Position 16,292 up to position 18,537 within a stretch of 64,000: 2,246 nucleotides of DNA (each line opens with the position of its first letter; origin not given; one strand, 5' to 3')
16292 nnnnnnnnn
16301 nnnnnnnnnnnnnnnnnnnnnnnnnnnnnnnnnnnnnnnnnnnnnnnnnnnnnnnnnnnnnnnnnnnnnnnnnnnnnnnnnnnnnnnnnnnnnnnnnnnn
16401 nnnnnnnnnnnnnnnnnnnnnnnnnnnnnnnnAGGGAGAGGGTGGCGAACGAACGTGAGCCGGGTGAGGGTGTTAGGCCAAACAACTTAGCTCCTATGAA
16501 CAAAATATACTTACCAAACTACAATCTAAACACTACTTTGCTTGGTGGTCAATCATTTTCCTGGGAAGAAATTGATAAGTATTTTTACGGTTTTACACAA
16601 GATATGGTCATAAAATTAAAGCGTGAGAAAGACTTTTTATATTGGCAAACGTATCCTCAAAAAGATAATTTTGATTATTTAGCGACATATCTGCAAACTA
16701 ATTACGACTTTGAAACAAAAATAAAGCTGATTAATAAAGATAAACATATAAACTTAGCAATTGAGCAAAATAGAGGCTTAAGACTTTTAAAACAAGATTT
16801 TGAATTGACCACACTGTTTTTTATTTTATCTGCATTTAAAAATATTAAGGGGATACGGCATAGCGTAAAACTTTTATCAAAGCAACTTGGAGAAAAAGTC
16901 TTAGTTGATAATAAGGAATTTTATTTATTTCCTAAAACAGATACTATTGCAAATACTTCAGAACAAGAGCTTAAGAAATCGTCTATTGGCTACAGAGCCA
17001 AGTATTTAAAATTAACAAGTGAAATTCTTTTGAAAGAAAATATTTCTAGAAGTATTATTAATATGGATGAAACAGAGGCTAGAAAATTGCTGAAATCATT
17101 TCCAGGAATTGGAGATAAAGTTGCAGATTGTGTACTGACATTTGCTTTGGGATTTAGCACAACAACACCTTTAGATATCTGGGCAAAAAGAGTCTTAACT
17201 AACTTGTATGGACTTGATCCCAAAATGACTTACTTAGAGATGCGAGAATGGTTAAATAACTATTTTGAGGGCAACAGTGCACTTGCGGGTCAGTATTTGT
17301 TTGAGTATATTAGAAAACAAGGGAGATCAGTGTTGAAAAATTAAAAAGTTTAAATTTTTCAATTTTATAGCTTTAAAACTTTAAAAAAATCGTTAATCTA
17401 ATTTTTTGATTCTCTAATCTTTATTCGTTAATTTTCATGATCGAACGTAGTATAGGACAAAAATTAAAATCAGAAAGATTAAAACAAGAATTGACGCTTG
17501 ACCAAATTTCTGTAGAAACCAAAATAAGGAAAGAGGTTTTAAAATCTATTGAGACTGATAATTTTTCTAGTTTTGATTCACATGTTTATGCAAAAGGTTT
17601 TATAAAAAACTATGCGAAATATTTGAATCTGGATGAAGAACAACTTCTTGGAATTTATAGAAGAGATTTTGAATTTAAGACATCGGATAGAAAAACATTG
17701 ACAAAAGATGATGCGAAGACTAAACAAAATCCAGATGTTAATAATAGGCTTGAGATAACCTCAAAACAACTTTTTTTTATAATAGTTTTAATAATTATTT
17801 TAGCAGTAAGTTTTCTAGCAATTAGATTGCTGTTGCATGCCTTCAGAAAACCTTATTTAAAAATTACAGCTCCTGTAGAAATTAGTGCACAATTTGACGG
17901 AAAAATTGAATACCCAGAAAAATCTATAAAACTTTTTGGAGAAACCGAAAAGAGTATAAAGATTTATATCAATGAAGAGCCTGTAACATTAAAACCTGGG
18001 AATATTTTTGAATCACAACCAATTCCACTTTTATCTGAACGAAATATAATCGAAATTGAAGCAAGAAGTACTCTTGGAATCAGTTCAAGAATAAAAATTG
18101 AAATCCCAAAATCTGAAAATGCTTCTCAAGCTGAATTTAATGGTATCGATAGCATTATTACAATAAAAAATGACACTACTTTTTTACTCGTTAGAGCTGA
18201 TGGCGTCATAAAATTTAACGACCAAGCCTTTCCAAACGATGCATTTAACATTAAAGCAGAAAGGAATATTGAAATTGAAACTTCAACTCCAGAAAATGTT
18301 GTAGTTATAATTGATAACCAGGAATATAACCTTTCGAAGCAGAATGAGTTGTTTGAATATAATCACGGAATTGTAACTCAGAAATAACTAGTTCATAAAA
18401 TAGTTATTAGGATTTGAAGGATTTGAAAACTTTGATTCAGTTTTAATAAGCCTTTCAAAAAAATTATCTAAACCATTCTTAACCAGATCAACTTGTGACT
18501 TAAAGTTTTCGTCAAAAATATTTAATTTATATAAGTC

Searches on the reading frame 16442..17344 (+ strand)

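Call 33: search_protein_families(library=pfam, proteins=[window:16442-17344:+], max_evalue=0.001)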
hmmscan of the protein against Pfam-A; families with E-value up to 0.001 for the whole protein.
window:16442-17344:+ (300 aa): 2 families
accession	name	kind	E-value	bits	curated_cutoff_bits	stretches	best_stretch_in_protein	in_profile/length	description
PF07934.18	OGG_N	-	5.4e-15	56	23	1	26-119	8-110/115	8-oxoguanine DNA glycosylase, N-terminal domain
PF00730.31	HhH-GPD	-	6.6e-07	30.1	26.2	1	152-272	24-103/108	HhH-GPD superfamily base excision DNA repair protein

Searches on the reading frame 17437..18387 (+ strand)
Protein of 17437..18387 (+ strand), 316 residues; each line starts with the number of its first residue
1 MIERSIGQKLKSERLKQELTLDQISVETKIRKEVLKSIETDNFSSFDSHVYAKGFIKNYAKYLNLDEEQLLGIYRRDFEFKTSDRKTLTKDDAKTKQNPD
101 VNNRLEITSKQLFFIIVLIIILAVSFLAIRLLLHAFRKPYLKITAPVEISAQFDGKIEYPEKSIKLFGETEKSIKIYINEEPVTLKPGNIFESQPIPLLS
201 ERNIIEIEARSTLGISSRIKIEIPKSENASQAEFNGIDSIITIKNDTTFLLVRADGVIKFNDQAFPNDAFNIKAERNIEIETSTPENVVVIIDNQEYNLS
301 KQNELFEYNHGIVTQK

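Call 33: search_protein_families(library=pfam, proteins=[window:17437-18387:+], max_evalue=0.001)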
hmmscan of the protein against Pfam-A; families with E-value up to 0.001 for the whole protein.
window:17437-18387:+ (316 aa): 2 families
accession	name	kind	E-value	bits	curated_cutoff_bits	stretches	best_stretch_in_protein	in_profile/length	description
PF13413.12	HTH_25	-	1.9e-20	72.9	24.6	1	10-70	2-62/62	Helix-turn-helix domain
PF12844.13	HTH_19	-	0.00013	22.2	30.2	1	7-71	1-59/64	Helix-turn-helix domain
